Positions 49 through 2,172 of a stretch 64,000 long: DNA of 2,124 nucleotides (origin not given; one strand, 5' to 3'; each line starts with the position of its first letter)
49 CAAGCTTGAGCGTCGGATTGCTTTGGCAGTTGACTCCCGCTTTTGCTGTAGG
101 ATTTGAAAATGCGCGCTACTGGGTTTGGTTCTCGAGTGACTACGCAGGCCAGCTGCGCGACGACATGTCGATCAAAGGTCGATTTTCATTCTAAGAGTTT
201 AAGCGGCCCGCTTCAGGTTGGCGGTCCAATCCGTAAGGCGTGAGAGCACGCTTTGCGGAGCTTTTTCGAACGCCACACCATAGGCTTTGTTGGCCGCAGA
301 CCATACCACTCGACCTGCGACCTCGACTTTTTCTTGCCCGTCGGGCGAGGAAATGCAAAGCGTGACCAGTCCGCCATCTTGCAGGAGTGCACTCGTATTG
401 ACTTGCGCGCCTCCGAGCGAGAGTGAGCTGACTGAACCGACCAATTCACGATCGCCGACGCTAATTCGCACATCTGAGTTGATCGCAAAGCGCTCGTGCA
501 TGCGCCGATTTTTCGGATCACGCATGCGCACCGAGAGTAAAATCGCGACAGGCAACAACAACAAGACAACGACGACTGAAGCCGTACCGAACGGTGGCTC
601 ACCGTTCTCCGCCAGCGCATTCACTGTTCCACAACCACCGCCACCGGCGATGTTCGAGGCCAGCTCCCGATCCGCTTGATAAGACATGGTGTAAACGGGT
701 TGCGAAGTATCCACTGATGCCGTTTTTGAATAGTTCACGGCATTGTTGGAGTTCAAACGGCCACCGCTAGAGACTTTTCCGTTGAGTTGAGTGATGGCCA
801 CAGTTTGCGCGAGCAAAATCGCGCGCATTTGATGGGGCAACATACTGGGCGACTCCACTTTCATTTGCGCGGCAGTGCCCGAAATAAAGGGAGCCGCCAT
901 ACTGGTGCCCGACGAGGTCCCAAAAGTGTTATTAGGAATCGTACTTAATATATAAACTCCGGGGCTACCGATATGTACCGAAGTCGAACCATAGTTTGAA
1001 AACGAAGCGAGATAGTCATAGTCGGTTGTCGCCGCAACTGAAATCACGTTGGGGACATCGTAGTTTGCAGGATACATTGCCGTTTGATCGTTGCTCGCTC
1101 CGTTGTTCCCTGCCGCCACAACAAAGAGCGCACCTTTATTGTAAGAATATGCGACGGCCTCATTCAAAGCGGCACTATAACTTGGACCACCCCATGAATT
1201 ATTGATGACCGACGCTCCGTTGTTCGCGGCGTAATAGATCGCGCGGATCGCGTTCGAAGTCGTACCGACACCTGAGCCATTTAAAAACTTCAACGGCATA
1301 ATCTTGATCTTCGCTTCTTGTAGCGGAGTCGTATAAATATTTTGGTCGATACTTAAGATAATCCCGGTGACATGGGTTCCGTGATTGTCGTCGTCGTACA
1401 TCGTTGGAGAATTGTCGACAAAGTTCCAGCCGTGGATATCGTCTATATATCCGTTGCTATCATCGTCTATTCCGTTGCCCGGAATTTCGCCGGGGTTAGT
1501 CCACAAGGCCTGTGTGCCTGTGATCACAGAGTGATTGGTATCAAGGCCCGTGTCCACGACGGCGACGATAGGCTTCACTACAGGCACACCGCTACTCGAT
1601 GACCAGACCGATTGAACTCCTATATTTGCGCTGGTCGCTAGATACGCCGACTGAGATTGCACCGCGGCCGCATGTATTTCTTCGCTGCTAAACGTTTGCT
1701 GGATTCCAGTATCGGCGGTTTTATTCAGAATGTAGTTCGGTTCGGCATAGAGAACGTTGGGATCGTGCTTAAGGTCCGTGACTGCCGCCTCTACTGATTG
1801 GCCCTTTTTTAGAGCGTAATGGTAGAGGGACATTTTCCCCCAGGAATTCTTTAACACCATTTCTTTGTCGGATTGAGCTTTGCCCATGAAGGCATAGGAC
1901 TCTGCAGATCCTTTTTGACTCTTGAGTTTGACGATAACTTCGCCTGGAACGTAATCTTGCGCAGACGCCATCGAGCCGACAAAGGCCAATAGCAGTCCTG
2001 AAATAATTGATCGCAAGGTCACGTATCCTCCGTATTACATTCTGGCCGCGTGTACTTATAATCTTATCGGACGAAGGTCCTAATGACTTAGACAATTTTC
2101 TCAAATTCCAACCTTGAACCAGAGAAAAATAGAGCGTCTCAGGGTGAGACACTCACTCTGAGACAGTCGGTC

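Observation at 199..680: Extracellular S8 subtilase with a sorting-signal-like segment and TM helix, followed by a cytoplasmic PilZ-like domain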

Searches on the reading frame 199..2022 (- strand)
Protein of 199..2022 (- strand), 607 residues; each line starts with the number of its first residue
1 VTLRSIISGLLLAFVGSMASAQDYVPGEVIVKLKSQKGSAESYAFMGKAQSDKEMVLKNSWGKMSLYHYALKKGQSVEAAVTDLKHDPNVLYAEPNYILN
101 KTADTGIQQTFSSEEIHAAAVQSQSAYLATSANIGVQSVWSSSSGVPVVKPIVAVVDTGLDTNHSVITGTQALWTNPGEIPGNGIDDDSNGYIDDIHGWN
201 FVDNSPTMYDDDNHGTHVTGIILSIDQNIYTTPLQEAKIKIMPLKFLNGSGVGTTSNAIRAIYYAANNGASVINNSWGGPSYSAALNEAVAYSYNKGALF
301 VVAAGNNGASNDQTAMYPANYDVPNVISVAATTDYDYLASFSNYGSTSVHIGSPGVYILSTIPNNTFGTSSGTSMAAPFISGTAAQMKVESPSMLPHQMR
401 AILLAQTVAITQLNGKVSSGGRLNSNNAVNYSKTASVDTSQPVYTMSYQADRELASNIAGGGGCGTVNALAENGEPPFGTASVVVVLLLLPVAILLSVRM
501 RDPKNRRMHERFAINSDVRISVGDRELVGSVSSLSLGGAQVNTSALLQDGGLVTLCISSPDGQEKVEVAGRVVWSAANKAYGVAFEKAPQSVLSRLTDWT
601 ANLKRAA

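Call 3: search_protein_families(library=pfam, proteins=[window:199-2022:-], max_evalue=1)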
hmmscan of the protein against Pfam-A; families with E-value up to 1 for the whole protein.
window:199-2022:- (607 aa): 3 families
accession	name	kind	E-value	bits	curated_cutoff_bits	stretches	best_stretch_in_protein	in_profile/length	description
PF00082.27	Peptidase_S8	-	1.6e-50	172.5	21.8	1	151-407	4-273/288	Subtilase family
PF07238.19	PilZ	-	9.5e-15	55.2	22.5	1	505-599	1-99/102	PilZ domain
PF22148.1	Fervidolysin_NPro-like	-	4e-10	40.4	21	1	19-96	10-81/81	Fervidolysin N-terminal prodomain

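Call 5: search_protein_families(library=ncbifam, proteins=[window:199-2022:-], max_evalue=1)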
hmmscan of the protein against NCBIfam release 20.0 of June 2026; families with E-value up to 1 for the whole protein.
window:199-2022:- (607 aa): 9 families
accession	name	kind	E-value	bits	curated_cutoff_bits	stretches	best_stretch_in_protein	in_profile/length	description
TIGR03921.1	T7SS_mycosin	equivalog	1.4e-29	103.4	278.75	1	196-435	34-291/353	type VII secretion-associated serine protease mycosin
TIGR03895.1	protease_PatA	subfamily_domain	2e-17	63.2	421.05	1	214-433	1-229/606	PatA/PatG family cyanobactin maturation protease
NF033595.1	denti_PrtP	equivalog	1.8e-15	56.6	300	1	273-445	342-518/606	dentilisin complex serine proteinase subunit PrtP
NF049966.1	QH_SP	equivalog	6.6e-13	48.5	165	1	204-407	32-211/219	subtilisin-like serine protease QhpE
NF051851.1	AtpSerPepEprS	equivalog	1.1e-06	27.1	1700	1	209-419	113-346/988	autotransporter serine peptidase EprS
TIGR02266.1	gmx_TIGR02266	paralog_domain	1.2e-06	28.5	68.7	1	526-596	16-91/96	TIGR02266 family protein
NF042956.1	IteS_antiphage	equivalog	7.5e-05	21.2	900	1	357-387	478-508/747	S8 family anti-phage peptidase IteS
NF040553.1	SGO_0316_fam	subfamily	0.001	16.8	1400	2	349-399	669-723/1486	SGO_0316/SGO_0317 family LPXTG-anchored serine peptidase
NF040809.1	germ_prot_CspBA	exception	0.022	12.3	1250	1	350-385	1007-1042/1099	bifunctional germination protease/germinant receptor pseudoprotease CspBA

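Call 7: find_homologous_proteins(query=window:199-2022:-, max_evalue=0.00001)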
Query window:199-2022:- (607 aa): 7541 proteins with E <= 0.00001 among 8000 candidates; the best 120 are listed.
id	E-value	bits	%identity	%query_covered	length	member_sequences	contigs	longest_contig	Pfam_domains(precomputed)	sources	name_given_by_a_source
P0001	0.0e+0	1329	100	100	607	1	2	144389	PF07238.20,PF22148.2,PF00082.28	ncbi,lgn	-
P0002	1.7e-296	1002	74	100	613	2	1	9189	PF07238.20,PF22148.2,PF00082.28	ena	-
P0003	2.6e-296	1002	75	100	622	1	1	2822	PF07238.20,PF22148.2,PF00082.28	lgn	-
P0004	1.9e-292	989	72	100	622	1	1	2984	PF07238.20,PF22148.2,PF00082.28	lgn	-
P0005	1.0e-290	983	73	99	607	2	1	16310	PF07238.20,PF22148.2,PF00082.28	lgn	-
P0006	1.8e-289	979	73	100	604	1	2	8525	PF07238.20,PF22148.2,PF00082.28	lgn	-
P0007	8.2e-289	977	74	97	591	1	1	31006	PF07238.20,PF22148.2,PF00082.28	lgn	-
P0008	9.9e-289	977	73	99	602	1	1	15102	PF07238.20,PF22148.2,PF00082.28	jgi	-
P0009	3.8e-288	975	71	98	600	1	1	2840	PF07238.20,PF22148.2,PF00082.28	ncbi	-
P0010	4.1e-288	975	72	99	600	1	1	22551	PF07238.20,PF22148.2,PF00082.28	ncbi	-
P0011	4.5e-288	975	72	97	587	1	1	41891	PF07238.20,PF22148.2,PF00082.28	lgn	-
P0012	1.8e-287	973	73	99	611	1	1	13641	PF07238.20,PF22148.2,PF00082.28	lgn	-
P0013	2.8e-287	972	72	100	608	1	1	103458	PF07238.20,PF22148.2,PF00082.28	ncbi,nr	ncbi:MAG: S8 family serine peptidase [Bdellovibrionales bacterium]|nr:S8 family serine peptidase [Bd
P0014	3.8e-287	972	72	100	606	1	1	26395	PF07238.20,PF22148.2,PF00082.28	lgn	-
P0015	9.6e-286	967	71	99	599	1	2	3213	PF07238.20,PF22148.2,PF00082.28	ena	-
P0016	1.8e-285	966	72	97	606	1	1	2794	PF07238.20,PF22148.2,PF00082.28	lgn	-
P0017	3.2e-285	965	71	98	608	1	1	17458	PF07238.20,PF22148.2,PF00082.28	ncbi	ncbi:MAG: S8 family serine peptidase [Bdellovibrionales bacterium]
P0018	2.0e-284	963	70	99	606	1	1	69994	PF07238.20,PF22148.2,PF00082.28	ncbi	-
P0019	2.5e-284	962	72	98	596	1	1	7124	PF07238.20,PF22148.2,PF00082.28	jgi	jgi:hypothetical protein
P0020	3.8e-284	962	71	99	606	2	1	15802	PF07238.20,PF22148.2,PF00082.28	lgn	-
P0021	5.4e-284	961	70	100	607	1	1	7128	PF07238.20,PF22148.2,PF00082.28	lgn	-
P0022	1.8e-283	959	72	99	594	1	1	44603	PF07238.20,PF22148.2,PF00082.28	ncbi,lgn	ncbi:MAG: S8 family serine peptidase [Bdellovibrionales bacterium]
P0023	2.4e-283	959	70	98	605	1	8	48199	PF07238.20,PF22148.2,PF00082.28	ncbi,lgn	-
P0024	3.9e-283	958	71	99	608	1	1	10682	PF07238.20,PF22148.2,PF00082.28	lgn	-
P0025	1.4e-282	956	71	98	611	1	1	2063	PF07238.20,PF22148.2,PF00082.28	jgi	jgi:subtilisin family serine protease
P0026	3.0e-281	952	70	100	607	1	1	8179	PF07238.20,PF22148.2,PF00082.28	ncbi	-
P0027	3.1e-281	952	70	100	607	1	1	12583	PF07238.20,PF22148.2,PF00082.28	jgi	jgi:hypothetical protein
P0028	3.6e-281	952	70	100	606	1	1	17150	PF07238.20,PF22148.2,PF00082.28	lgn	-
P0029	7.4e-281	951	71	98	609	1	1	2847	PF07238.20,PF22148.2,PF00082.28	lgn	-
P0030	8.1e-281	951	71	99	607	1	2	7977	PF07238.20,PF22148.2,PF00082.28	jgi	jgi:subtilisin family serine protease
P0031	2.8e-280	949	71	98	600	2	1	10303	PF07238.20,PF22148.2,PF00082.28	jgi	-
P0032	1.7e-278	943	69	100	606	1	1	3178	PF07238.20,PF22148.2,PF00082.28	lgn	-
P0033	4.9e-278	941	69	100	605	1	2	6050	PF07238.20,PF22148.2,PF00082.28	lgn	-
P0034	5.5e-278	941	70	100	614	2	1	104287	PF07238.20,PF22148.2,PF00082.28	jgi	-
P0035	8.1e-278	941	70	98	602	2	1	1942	PF07238.20,PF22148.2,PF00082.28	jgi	jgi:hypothetical protein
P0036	2.4e-277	939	69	99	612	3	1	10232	PF07238.20,PF22148.2,PF00082.28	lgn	-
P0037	1.2e-276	937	68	100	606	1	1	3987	PF07238.20,PF22148.2,PF00082.28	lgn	-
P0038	2.6e-276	936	69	99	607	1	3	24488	PF07238.20,PF22148.2,PF00082.28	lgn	-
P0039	2.8e-276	936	70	99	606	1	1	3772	PF07238.20,PF22148.2,PF00082.28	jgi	jgi:subtilisin family serine protease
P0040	6.1e-276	935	69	99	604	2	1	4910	PF07238.20,PF22148.2,PF00082.28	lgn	-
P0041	1.5e-275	933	70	99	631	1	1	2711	PF07238.20,PF22148.2,PF00082.28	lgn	-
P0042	5.0e-275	932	69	99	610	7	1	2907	PF07238.20,PF22148.2,PF00082.28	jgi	jgi:subtilisin family serine protease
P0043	1.7e-274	930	69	99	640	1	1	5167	PF07238.20,PF22148.2,PF00082.28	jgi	jgi:hypothetical protein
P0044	1.9e-274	930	68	99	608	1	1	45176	PF07238.20,PF22148.2,PF00082.28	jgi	-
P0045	2.1e-274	929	69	96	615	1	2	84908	PF07238.20,PF22148.2,PF00082.28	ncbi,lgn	ncbi:MAG: S8 family serine peptidase [Bdellovibrionales bacterium]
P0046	7.6e-274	928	69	99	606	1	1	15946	PF07238.20,PF22148.2,PF00082.28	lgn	-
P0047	1.8e-273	926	69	99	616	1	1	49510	PF07238.20,PF22148.2,PF00082.28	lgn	-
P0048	1.4e-272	923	69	99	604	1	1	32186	PF07238.20,PF22148.2,PF00082.28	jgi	jgi:subtilisin family serine protease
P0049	3.9e-272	922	69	98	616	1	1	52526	PF07238.20,PF22148.2,PF00082.28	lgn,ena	-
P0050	5.2e-272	922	68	99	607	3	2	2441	PF07238.20,PF22148.2,PF00082.28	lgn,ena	-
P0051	6.2e-271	918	70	97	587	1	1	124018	PF07238.20,PF22148.2,PF00082.28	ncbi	-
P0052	9.9e-271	917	68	99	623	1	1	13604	PF07238.20,PF22148.2,PF00082.28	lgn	-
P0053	1.9e-270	916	69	99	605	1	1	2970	PF07238.20,PF22148.2,PF00082.28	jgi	jgi:hypothetical protein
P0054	1.8e-268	910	68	99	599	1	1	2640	PF07238.20,PF22148.2,PF00082.28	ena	-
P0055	2.2e-268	910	67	100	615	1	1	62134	PF07238.20,PF22148.2,PF00082.28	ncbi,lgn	-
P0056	1.6e-267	907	69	97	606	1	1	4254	PF07238.20,PF22148.2,PF00082.28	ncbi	-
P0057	1.5e-266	904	67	100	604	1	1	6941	PF07238.20,PF22148.2,PF00082.28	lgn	-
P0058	2.1e-266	903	68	99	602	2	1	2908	PF07238.20,PF22148.2,PF00082.28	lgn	-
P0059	1.1e-264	897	68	97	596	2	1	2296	PF07238.20,PF22148.2,PF00082.28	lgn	-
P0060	4.3e-264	895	66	99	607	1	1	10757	PF07238.20,PF22148.2,PF00082.28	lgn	-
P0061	8.0e-264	895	68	98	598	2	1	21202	PF07238.20,PF22148.2,PF00082.28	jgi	-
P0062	1.0e-263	894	68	98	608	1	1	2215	PF07238.20,PF22148.2,PF00082.28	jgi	jgi:subtilisin family serine protease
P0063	1.6e-263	894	67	97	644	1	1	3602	PF07238.20,PF22148.2,PF00082.28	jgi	jgi:subtilisin family serine protease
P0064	8.1e-263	891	67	97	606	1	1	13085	PF07238.20,PF22148.2,PF00082.28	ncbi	-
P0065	3.3e-261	886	70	93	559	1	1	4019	PF07238.20,PF00082.28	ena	-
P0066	5.0e-261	885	65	100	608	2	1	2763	PF07238.20,PF22148.2,PF00082.28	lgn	-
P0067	2.1e-259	880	69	96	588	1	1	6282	PF07238.20,PF22148.2,PF00082.28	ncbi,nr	ncbi:MAG TPA: S8 family serine peptidase, partial [Bdellovibrionales bacterium]|nr:S8 family serine 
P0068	1.3e-257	874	64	97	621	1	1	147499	PF07238.20,PF22148.2,PF00082.28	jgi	-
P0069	4.4e-256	869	66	98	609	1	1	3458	PF07238.20,PF22148.2,PF00082.28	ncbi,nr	ncbi:MAG: S8 family serine peptidase [Bdellovibrionaceae bacterium]|nr:S8 family serine peptidase [P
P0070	9.0e-255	865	64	98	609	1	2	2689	PF07238.20,PF22148.2,PF00082.28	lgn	-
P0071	2.3e-254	863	64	100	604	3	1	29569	PF07238.20,PF22148.2,PF00082.28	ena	-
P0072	1.6e-247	841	65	97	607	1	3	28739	PF07238.20,PF22148.2,PF00082.28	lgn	-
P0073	2.5e-245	833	63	99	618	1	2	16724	PF07238.20,PF22148.2,PF00082.28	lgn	-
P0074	1.9e-244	831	64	98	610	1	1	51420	PF07238.20,PF22148.2,PF00082.28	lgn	-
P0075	3.1e-241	820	63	100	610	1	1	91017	PF07238.20,PF22148.2,PF00082.28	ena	-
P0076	2.3e-238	810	61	100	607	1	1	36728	PF07238.20,PF22148.2,PF00082.28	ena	-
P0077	6.9e-238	809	62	98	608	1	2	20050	PF07238.20,PF22148.2,PF00082.28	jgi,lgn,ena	-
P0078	1.4e-237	808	60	97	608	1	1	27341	PF07238.20,PF22148.2,PF00082.28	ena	-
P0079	1.2e-231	788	59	97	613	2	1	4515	PF07238.20,PF22148.2,PF00082.28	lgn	-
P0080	6.0e-227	773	59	98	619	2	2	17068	PF07238.20,PF22148.2,PF00082.28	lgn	-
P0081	1.3e-226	772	60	98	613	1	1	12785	PF07238.20,PF22148.2,PF00082.28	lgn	-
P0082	3.4e-226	770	59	97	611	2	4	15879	PF07238.20,PF22148.2,PF00082.28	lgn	-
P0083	2.9e-222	757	57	98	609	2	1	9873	PF07238.20,PF22148.2,PF00082.28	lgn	-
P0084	6.8e-222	756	59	98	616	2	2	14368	PF07238.20,PF22148.2,PF00082.28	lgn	-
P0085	1.8e-221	755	59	98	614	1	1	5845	PF07238.20,PF22148.2,PF00082.28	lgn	-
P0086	3.7e-221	754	57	100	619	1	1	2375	PF07238.20,PF22148.2,PF00082.28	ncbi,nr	ncbi:MAG: S8 family serine peptidase [Nitrospira sp.]|nr:S8 family serine peptidase [Nitrospira sp.]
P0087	4.3e-220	750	57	100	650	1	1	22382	PF07238.20,PF22148.2,PF00082.28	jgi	jgi:hypothetical protein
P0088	5.0e-219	747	56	99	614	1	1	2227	PF07238.20,PF22148.2,PF00082.28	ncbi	-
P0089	6.0e-219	746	57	100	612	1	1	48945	PF07238.20,PF22148.2,PF00082.28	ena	-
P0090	1.2e-218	745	58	98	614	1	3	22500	PF07238.20,PF22148.2,PF00082.28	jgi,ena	jgi:subtilisin family serine protease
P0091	2.3e-218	744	56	100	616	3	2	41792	PF07238.20,PF22148.2,PF00082.28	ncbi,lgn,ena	-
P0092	3.4e-218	744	56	99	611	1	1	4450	PF07238.20,PF22148.2,PF00082.28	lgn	-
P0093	3.3e-217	741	58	99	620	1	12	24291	PF07238.20,PF22148.2,PF00082.28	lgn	-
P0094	3.5e-217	741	57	100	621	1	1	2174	PF07238.20,PF22148.2,PF00082.28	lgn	-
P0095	7.5e-217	739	57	98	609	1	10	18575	PF07238.20,PF22148.2,PF00082.28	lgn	-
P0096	8.9e-216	736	56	97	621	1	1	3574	PF07238.20,PF22148.2,PF00082.28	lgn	-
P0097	4.1e-215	734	57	97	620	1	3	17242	PF07238.20,PF22148.2,PF00082.28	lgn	-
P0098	6.2e-215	733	56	100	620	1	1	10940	PF07238.20,PF22148.2,PF00082.28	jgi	jgi:hypothetical protein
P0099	7.8e-215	733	56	99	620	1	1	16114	PF07238.20,PF22148.2,PF00082.28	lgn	-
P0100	1.3e-214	732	56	97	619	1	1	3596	PF07238.20,PF22148.2,PF00082.28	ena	-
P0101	2.3e-214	731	57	96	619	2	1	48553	PF07238.20,PF22148.2,PF00082.28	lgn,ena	-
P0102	6.0e-213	727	56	98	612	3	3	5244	PF07238.20,PF22148.2,PF00082.28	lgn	-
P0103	1.5e-212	725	56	97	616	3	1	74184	PF07238.20,PF22148.2,PF00082.28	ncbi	ncbi:MAG: S8 family serine peptidase [Bdellovibrionales bacterium]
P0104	4.0e-212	724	55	99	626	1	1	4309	PF07238.20,PF22148.2,PF00082.28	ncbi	-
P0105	4.1e-212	724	56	100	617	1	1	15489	PF07238.20,PF22148.2,PF00082.28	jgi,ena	-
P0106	4.7e-212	724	55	98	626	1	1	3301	PF07238.20,PF22148.2,PF00082.28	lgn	-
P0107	9.6e-212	723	56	99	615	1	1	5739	PF07238.20,PF22148.2,PF00082.28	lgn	-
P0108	6.7e-211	720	56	98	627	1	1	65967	PF07238.20,PF22148.2,PF00082.28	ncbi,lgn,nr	ncbi:MAG: S8 family serine peptidase [Bdellovibrionales bacterium]|nr:S8 family serine peptidase [Bd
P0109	1.1e-210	719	53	99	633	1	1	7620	PF07238.20,PF22148.2,PF00082.28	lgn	-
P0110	4.2e-210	717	56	100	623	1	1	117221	PF07238.20,PF22148.2,PF00082.28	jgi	jgi:hypothetical protein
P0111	2.2e-209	715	54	98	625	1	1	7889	PF07238.20,PF22148.2,PF00082.28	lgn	-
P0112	1.8e-208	712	54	99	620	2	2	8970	PF07238.20,PF22148.2,PF00082.28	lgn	-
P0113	3.7e-208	711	55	99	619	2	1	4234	PF07238.20,PF22148.2,PF00082.28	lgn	-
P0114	4.4e-207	707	55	97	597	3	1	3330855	PF07238.20,PF22148.2,PF00082.28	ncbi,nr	ncbi:MAG: S8 family serine peptidase [Pseudobdellovibrionaceae bacterium]|nr:MAG: S8 family serine p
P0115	5.4e-207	707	54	100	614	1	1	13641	PF07238.20,PF22148.2,PF00082.28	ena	-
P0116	2.6e-206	705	55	96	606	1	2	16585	PF07238.20,PF22148.2,PF00082.28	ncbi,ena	-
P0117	5.0e-206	704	54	97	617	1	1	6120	PF07238.20,PF22148.2,PF00082.28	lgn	-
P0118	7.1e-206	703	55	98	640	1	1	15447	PF07238.20,PF22148.2,PF00082.28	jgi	-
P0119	7.7e-206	703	53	99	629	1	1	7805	PF07238.20,PF22148.2,PF00082.28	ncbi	-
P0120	9.6e-206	703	55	97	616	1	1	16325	PF07238.20,PF22148.2,PF00082.28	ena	-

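Call 13: find_encoding_contigs(protein=P0001, flank=10000, max_places=3)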
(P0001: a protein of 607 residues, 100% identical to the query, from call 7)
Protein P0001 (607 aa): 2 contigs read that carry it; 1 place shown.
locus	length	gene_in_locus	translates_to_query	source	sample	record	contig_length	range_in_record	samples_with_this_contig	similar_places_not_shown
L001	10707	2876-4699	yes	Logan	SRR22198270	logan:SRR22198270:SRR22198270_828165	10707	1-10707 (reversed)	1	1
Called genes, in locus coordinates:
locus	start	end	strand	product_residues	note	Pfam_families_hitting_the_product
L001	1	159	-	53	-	?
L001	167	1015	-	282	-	PF04085:MreC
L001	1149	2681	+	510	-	PF13623:SurA_N_2, PF13624:SurA_N_3, PF09312:SurA_N, PF13145:Rotamase_2, PF13616:Rotamase_3, PF00639:Rotamase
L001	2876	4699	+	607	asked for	PF22148:Fervidolysin_NPro-like, PF00082:Peptidase_S8, PF07238:PilZ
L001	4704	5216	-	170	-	-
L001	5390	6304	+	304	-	PF25967:RND-MFP_C (weak)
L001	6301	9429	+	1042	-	PF00873:ACR_tran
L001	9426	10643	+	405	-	-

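Call 39: predict_structure(alignment_id=A2)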
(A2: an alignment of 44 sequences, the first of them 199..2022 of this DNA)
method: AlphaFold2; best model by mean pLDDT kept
length: 607 residues; sequences in the alignment: 44
mean_pLDDT: 79.1   pTM: 0.71
mean pLDDT of the five models: 79.1, 78.7, 76.7, 76.6, 73.8
residues with pLDDT >= 90: 300; 70-90: 131; 50-70: 82; < 50: 94
segments of 3 or more residues with pLDDT < 50: 16-20, 451-482, 502-522, 524-550, 578-580, 603-607
pLDDT, mean of each block of 10 residues (from residue 1): 74 56 86 91 90 92 95 90 93 92 76 89 74 89 85 94 95 96 94 95 94 89 95 93 94 94 97 88 92 96 80 80 93 91 88 94 93 93 97 95 95 93 95 92 79 40 30 42 61 64 41 34 35 33 44 60 65 53 59 68 44
secondary structure, 60 per line:
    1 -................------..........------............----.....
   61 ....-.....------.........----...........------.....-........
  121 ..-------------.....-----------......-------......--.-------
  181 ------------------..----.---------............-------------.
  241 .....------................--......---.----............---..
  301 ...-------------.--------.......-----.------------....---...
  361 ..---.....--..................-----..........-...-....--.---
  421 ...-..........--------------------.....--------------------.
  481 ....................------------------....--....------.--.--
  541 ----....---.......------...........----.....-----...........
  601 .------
elements in order: H2-17 E24-33 H40-51 E56-61 E66-70 H77-85 E90-100 E107-111 H113-122 H136-140 E152-157 H165-170 H215-226 E240-245 E252-254 H255-267 E270-275 H284-295 E299-303 E326-332 E351-354 E358-362 E366-370 H373-390 H396-405 E407-409 E421-423 H425-434 H455-459 H480-500 E519-522 E525-528 H545-548 E552-558 E565-575 E580-584 H590-601
